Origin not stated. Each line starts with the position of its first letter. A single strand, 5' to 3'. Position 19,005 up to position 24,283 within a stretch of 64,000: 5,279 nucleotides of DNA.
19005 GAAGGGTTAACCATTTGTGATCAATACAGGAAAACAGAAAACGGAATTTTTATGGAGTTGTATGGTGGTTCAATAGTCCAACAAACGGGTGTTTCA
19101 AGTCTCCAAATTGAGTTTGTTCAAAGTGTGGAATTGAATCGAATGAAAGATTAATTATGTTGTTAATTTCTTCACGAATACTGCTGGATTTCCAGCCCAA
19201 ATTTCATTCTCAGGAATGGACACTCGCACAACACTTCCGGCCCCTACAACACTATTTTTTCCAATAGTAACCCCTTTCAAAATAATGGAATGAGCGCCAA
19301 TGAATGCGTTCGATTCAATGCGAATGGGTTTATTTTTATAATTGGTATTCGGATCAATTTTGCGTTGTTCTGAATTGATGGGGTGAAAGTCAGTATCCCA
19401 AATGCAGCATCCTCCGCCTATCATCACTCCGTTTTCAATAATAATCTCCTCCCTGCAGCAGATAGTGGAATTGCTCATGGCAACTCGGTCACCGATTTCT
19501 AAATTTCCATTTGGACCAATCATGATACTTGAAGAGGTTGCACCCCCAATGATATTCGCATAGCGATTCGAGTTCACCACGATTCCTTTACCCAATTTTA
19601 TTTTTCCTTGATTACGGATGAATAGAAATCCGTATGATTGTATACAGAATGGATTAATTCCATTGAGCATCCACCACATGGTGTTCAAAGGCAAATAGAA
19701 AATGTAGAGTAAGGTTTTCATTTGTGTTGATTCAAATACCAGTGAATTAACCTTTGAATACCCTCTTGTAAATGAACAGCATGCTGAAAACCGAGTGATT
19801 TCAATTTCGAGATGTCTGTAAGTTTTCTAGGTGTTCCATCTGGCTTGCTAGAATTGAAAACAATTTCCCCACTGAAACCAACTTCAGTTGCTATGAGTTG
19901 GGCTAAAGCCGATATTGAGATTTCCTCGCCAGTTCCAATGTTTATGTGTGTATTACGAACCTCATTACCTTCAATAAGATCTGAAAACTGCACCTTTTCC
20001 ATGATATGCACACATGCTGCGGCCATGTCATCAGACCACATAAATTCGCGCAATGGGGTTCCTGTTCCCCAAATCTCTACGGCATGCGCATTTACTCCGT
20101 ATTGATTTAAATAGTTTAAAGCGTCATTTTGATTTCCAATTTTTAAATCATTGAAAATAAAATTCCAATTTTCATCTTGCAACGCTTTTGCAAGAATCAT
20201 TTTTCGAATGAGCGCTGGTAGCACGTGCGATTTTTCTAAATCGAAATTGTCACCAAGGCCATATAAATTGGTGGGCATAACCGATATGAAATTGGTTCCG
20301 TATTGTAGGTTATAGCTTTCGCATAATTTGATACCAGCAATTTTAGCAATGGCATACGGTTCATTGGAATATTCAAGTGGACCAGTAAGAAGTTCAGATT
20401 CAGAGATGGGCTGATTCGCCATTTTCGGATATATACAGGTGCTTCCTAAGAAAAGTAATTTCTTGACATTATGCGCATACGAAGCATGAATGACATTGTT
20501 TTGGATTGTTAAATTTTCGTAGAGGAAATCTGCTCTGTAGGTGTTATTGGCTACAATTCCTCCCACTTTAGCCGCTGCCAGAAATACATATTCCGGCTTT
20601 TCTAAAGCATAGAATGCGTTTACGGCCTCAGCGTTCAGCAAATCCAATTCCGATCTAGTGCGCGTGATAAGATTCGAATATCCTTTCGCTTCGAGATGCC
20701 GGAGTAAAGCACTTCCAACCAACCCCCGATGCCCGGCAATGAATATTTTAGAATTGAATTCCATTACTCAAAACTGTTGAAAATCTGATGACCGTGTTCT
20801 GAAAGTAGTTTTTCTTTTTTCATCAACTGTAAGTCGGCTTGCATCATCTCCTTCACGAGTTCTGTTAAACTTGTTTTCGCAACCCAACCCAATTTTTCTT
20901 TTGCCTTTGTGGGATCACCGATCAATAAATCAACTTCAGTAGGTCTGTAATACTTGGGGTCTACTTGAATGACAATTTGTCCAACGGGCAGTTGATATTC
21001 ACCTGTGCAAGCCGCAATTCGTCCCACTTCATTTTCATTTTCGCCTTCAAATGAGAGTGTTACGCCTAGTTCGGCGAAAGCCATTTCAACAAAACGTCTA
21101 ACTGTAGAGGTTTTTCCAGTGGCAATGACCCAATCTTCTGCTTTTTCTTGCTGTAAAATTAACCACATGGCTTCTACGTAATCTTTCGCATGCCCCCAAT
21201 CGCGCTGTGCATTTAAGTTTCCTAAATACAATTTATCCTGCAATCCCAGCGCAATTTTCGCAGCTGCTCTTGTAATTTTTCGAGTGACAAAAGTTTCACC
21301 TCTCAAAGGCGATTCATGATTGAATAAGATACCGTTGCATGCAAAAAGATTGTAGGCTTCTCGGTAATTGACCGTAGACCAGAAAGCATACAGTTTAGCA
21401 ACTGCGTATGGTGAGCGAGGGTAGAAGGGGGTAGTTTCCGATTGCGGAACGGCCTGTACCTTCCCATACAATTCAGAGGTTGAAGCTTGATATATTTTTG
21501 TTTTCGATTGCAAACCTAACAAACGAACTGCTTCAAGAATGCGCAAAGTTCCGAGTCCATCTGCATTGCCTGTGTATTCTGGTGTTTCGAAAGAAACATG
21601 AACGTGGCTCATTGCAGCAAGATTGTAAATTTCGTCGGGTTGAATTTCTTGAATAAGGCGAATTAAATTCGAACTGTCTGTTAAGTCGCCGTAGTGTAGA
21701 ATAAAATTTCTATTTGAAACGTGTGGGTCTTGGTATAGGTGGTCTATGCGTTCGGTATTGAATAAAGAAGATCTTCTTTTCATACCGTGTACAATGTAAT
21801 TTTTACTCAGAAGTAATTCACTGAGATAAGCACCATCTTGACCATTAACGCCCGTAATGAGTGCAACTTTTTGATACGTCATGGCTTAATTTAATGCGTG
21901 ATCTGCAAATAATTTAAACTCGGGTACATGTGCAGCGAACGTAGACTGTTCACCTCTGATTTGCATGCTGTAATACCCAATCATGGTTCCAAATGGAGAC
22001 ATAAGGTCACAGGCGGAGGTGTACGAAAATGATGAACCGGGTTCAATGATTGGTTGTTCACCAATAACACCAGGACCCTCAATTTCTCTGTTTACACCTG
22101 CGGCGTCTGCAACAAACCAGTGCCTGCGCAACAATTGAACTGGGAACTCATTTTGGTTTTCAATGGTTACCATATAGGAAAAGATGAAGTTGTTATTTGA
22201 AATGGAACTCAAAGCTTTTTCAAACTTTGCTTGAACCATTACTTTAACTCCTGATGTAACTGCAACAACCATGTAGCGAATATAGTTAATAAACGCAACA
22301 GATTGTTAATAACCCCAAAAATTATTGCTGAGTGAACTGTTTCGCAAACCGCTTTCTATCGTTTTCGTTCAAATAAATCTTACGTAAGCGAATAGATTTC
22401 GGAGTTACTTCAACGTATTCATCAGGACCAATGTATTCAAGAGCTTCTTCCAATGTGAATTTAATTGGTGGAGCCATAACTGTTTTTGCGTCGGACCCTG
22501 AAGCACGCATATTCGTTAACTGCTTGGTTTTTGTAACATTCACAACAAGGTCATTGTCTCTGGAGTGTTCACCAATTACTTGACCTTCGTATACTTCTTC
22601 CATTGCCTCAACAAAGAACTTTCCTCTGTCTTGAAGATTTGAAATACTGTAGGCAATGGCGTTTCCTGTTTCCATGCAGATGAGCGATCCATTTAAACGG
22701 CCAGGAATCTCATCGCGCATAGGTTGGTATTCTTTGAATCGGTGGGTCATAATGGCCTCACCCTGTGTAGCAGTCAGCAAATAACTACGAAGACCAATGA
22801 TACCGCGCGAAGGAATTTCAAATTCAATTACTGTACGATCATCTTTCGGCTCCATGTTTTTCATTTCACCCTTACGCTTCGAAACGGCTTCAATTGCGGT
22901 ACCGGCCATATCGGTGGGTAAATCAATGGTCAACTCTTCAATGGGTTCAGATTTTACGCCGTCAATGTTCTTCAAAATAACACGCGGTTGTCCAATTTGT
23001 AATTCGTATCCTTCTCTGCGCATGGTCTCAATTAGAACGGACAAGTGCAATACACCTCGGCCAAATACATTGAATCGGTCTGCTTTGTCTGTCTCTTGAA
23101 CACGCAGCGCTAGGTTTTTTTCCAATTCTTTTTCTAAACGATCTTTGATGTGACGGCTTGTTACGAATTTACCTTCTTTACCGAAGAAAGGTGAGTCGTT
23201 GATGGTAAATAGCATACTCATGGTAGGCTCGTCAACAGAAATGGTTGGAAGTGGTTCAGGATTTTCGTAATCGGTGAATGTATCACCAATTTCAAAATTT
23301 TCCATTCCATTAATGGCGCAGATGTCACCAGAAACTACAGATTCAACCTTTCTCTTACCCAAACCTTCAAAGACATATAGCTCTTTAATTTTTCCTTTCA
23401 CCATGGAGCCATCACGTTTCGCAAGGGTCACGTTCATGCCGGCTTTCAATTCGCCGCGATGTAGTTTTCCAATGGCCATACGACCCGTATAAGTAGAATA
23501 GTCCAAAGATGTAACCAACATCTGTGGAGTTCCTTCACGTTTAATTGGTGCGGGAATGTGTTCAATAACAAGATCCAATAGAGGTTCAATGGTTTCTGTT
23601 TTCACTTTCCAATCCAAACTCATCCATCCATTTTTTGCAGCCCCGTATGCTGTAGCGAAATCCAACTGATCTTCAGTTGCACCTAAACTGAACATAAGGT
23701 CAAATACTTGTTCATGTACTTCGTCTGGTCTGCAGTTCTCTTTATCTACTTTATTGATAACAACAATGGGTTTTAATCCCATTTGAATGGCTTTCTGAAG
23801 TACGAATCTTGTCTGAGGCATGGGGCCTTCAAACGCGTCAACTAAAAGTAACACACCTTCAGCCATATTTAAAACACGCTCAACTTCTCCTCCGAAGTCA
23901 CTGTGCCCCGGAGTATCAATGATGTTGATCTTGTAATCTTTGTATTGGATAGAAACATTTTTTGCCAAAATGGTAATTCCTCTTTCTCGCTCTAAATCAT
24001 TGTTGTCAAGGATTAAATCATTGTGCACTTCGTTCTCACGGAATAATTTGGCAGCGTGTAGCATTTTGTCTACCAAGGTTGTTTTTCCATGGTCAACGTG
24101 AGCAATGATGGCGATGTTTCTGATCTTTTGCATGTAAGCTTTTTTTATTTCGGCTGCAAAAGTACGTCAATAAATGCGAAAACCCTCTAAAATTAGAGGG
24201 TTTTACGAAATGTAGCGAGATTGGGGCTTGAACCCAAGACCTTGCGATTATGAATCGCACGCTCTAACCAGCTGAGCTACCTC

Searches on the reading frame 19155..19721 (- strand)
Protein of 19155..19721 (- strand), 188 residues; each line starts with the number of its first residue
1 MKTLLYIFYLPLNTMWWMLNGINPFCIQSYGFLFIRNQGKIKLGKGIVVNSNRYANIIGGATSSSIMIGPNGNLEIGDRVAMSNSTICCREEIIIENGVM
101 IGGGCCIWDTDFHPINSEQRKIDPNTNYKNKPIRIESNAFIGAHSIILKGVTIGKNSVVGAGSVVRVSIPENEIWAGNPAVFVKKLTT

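Call 60: search_protein_families(library=pfam, proteins=[window:19155-19721:-], max_evalue=0.00001)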
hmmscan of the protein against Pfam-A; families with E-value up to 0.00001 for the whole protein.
window:19155-19721:- (188 aa): 2 families
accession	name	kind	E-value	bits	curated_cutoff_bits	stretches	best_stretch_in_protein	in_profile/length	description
PF14602.12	Hexapep_2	-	3.7e-11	43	27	1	132-165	1-32/34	Hexapeptide repeat of succinyl-transferase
PF00132.30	Hexapep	-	7.2e-10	38.6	27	1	133-166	2-35/36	Bacterial transferase hexapeptide (six repeats)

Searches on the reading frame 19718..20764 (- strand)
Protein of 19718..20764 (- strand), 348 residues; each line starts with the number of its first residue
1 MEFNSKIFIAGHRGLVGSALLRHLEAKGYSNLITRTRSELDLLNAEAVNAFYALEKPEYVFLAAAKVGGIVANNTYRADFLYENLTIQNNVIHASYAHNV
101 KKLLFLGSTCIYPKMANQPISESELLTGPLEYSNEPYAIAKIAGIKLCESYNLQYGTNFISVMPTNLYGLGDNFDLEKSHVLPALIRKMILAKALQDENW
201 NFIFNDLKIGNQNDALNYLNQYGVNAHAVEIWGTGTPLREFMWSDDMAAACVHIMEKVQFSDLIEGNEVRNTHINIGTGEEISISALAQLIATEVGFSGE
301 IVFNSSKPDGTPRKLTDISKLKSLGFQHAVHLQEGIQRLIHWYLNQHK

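Call 60: search_protein_families(library=pfam, proteins=[window:19718-20764:-], max_evalue=0.00001)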
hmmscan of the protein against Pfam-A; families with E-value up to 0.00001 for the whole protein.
window:19718-20764:- (348 aa): 3 families
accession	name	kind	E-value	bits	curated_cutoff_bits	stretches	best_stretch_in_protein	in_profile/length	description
PF01370.27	Epimerase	-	1.5e-56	191.9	20.9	1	7-261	1-231/240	NAD dependent epimerase/dehydratase family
PF16363.11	GDP_Man_Dehyd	-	1.3e-09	38.4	27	0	93-171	111-187/332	GDP-mannose 4,6 dehydratase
PF04321.23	RmlD_sub_bind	-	2.6e-06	27.2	27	1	6-67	2-62/287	RmlD substrate binding domain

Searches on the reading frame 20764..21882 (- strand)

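Call 60: search_protein_families(library=pfam, proteins=[window:20764-21882:-], max_evalue=0.00001)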
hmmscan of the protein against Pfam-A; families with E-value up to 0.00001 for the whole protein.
window:20764-21882:- (372 aa): 3 families
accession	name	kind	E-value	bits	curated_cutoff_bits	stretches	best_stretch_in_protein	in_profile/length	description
PF16363.11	GDP_Man_Dehyd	-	1.4e-151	505.1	27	1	8-346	1-332/332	GDP-mannose 4,6 dehydratase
PF01370.27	Epimerase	-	3e-73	246.6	20.9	1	7-254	1-240/240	NAD dependent epimerase/dehydratase family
PF04321.23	RmlD_sub_bind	-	3.9e-06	26.6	27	1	8-164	4-130/287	RmlD substrate binding domain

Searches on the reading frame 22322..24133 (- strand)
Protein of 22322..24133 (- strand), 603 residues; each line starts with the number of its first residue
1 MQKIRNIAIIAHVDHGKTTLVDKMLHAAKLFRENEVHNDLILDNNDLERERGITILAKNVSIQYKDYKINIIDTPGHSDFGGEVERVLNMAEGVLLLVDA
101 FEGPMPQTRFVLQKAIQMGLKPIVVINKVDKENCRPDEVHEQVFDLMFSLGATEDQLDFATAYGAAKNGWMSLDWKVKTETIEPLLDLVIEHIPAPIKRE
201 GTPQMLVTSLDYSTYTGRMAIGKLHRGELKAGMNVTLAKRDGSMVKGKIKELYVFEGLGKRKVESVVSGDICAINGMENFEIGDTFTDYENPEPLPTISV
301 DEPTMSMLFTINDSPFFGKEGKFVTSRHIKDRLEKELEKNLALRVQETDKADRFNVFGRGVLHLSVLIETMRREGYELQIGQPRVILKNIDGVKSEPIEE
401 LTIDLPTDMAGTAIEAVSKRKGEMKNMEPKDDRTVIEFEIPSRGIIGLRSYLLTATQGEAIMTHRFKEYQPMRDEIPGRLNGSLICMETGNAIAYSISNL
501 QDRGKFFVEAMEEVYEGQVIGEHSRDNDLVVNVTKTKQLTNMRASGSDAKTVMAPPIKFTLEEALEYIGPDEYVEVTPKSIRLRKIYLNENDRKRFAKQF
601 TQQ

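Call 60: search_protein_families(library=pfam, proteins=[window:22322-24133:-], max_evalue=0.00001)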
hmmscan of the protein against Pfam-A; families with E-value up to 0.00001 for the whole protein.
window:22322-24133:- (603 aa): 6 families
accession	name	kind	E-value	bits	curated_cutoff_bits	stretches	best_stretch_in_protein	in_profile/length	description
PF00009.33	GTP_EFTU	-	1.1e-54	185.3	26.5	1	3-194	2-187/188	Elongation factor Tu GTP binding domain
PF21018.2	BipA_C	-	2.3e-47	159.7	23.8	1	481-589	1-109/110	TypA/BipA C-terminal domain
PF00679.30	EFG_C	-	1.9e-24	85.9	27.9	1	395-477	3-86/89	Elongation factor G C-terminus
PF03144.31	GTP_EFTU_D2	-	1.7e-10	41.6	30.3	1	217-287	1-73/73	Elongation factor Tu domain 2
PF22042.2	EF-G_D2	-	7.8e-10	39.2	27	1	210-288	11-83/84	Elongation factor G domain 2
PF01926.29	MMR_HSR1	-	5.9e-06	26.8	21.9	0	8-128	3-113/113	50S ribosome-binding GTPase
